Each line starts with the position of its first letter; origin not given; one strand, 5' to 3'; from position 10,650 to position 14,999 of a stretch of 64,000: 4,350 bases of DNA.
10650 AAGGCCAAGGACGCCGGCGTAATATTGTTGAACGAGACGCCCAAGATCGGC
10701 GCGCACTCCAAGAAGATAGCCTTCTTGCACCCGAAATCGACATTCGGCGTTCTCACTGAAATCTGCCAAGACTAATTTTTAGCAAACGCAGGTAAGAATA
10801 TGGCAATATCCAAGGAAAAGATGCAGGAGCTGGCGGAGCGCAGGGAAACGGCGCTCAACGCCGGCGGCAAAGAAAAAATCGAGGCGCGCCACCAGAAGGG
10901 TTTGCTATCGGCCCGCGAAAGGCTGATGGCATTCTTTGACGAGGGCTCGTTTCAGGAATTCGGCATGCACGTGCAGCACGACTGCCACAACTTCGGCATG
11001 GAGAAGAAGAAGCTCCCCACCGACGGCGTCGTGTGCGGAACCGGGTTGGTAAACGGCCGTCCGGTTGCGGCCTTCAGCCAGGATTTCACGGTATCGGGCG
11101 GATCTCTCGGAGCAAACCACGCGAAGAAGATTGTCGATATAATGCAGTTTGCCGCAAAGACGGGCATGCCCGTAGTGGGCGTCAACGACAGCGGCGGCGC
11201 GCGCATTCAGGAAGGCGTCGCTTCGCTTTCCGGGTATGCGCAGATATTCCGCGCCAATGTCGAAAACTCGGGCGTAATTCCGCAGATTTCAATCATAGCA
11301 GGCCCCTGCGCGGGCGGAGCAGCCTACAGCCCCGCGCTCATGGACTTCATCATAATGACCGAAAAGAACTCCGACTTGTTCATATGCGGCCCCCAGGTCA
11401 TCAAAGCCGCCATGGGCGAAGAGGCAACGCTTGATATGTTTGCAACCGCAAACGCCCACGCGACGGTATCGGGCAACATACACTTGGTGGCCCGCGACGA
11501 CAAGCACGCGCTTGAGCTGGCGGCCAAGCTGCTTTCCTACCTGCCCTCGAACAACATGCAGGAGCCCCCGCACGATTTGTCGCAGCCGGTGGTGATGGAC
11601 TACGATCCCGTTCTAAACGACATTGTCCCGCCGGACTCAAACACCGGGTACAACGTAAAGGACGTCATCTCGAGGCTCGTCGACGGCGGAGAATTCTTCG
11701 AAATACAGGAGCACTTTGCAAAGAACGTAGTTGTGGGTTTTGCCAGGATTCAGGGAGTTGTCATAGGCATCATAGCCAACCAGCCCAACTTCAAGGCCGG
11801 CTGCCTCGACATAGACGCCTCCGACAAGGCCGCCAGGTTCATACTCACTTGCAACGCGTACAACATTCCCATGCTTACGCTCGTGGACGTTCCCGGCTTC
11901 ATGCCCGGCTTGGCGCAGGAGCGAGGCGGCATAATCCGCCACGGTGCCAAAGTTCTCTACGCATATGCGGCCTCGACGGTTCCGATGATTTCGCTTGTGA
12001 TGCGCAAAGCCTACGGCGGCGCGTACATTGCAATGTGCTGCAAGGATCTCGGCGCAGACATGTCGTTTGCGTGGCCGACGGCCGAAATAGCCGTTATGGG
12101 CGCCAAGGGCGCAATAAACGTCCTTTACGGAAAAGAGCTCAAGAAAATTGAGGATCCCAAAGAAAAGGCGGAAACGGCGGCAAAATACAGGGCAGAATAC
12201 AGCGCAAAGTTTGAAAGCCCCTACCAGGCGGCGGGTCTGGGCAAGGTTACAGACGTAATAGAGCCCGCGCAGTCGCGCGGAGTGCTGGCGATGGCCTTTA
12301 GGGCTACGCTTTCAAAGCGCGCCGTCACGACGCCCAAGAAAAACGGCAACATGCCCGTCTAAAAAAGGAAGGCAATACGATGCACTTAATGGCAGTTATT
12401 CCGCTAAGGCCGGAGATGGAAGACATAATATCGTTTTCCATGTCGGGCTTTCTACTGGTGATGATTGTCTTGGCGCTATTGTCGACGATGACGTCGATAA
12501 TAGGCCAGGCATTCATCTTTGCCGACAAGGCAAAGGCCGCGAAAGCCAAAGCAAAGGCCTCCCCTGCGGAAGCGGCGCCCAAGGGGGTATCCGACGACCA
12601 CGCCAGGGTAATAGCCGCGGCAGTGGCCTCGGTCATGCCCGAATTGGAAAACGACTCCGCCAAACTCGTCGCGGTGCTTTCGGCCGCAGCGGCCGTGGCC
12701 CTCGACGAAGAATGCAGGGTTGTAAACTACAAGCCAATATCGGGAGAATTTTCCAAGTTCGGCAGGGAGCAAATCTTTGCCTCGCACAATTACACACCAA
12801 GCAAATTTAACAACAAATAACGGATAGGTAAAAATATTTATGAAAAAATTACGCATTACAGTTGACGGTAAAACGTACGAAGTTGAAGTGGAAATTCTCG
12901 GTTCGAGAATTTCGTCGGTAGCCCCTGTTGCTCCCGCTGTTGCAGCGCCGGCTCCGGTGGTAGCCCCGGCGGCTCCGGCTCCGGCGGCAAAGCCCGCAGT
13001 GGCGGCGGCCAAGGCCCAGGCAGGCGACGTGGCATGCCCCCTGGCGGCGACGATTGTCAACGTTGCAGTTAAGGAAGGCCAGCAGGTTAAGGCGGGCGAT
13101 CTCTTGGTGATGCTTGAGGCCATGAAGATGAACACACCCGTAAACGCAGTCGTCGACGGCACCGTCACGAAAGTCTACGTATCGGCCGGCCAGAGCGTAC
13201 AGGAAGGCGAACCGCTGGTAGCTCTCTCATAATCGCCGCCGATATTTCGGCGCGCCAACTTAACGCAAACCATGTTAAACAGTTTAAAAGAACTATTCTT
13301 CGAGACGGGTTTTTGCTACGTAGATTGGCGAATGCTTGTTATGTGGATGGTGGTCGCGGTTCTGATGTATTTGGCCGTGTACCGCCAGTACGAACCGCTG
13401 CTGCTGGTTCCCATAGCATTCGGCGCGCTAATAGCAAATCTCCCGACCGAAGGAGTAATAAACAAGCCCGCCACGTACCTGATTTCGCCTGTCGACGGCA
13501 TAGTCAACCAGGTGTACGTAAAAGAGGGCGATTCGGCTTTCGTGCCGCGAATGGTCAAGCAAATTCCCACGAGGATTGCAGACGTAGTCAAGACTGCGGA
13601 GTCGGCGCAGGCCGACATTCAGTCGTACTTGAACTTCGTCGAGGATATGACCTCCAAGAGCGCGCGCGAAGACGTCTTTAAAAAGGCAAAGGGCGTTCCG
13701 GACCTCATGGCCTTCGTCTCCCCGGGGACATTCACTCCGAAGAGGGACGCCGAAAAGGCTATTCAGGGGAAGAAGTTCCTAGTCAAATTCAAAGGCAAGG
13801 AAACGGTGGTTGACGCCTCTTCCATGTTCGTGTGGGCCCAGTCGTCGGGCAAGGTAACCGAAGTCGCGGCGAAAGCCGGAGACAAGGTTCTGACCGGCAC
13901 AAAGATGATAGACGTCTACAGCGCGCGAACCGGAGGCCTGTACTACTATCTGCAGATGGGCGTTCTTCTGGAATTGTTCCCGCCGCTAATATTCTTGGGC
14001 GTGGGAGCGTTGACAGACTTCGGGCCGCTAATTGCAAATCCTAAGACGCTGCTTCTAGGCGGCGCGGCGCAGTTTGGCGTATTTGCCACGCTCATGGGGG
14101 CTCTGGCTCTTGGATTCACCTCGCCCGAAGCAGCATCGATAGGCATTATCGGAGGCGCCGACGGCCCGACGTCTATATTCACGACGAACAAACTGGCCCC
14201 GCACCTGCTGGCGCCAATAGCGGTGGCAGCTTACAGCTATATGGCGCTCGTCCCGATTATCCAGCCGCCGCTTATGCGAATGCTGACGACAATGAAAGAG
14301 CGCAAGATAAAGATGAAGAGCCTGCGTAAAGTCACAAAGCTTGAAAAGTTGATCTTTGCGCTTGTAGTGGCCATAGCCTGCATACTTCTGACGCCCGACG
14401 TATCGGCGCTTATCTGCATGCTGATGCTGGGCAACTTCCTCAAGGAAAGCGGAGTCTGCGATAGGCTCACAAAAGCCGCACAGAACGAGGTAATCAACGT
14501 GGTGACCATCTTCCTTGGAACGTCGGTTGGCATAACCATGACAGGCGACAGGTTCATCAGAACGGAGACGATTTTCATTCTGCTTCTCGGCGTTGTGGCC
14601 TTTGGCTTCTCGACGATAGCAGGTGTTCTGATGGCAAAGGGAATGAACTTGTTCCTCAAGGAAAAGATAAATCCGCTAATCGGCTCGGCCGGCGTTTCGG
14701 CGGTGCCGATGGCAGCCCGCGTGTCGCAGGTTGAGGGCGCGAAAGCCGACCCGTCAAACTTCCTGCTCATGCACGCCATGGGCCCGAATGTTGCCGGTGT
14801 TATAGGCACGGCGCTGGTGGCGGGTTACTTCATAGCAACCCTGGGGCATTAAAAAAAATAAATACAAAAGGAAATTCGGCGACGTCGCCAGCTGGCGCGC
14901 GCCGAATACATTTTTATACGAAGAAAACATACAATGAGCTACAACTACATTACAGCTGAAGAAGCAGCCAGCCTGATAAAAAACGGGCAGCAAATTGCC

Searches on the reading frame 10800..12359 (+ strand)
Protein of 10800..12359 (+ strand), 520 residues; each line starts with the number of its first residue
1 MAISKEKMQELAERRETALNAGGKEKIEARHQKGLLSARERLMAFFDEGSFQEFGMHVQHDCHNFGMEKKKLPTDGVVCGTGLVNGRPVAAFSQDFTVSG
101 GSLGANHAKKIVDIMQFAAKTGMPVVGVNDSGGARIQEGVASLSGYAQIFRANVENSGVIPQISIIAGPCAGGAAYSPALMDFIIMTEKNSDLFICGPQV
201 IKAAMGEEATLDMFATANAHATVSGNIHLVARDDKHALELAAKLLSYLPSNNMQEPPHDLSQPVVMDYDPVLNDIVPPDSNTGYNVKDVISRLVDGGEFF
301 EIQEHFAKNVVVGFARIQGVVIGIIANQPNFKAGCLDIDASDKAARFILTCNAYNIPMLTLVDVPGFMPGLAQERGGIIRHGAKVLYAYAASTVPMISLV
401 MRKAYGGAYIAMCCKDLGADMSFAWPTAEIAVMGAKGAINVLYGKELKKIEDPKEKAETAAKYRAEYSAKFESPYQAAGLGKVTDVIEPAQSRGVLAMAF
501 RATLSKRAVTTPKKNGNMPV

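Call 61: search_protein_families(library=pfam, proteins=[window:10800-12359:+], max_evalue=0.00001)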
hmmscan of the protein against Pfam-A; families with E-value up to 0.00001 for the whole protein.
window:10800-12359:+ (520 aa): 2 families
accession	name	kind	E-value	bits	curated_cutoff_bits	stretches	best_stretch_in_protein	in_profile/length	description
PF01039.27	Carboxyl_trans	-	3.8e-175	583.7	22.3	1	30-517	2-492/493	Carboxyl transferase domain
PF03255.19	ACCA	-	9.5e-10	38.6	23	1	340-425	132-217/310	Acetyl co-enzyme A carboxylase carboxyltransferase-like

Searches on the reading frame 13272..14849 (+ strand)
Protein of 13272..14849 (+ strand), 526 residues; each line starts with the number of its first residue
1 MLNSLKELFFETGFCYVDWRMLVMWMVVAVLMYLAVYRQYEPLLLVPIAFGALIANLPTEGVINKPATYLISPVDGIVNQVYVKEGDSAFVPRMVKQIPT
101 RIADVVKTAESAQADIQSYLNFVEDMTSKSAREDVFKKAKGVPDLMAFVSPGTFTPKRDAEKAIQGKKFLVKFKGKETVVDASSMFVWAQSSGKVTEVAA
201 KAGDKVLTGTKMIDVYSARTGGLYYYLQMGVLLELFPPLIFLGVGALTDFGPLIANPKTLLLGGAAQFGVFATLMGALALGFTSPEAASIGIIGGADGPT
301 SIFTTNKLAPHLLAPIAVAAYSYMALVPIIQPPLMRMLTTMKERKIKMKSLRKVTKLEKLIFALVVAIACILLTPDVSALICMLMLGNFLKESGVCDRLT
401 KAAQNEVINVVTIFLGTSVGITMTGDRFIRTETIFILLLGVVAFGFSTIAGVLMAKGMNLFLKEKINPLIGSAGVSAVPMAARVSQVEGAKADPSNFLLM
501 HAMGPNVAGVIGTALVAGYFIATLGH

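Call 61: search_protein_families(library=pfam, proteins=[window:13272-14849:+], max_evalue=0.00001)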
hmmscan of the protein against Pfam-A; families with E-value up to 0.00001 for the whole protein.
window:13272-14849:+ (526 aa): 1 family
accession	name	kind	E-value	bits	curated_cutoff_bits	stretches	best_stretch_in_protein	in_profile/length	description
PF03977.18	OAD_beta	-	6.5e-149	496.2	31.6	2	217-523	45-348/349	Na+-transporting oxaloacetate decarboxylase beta subunit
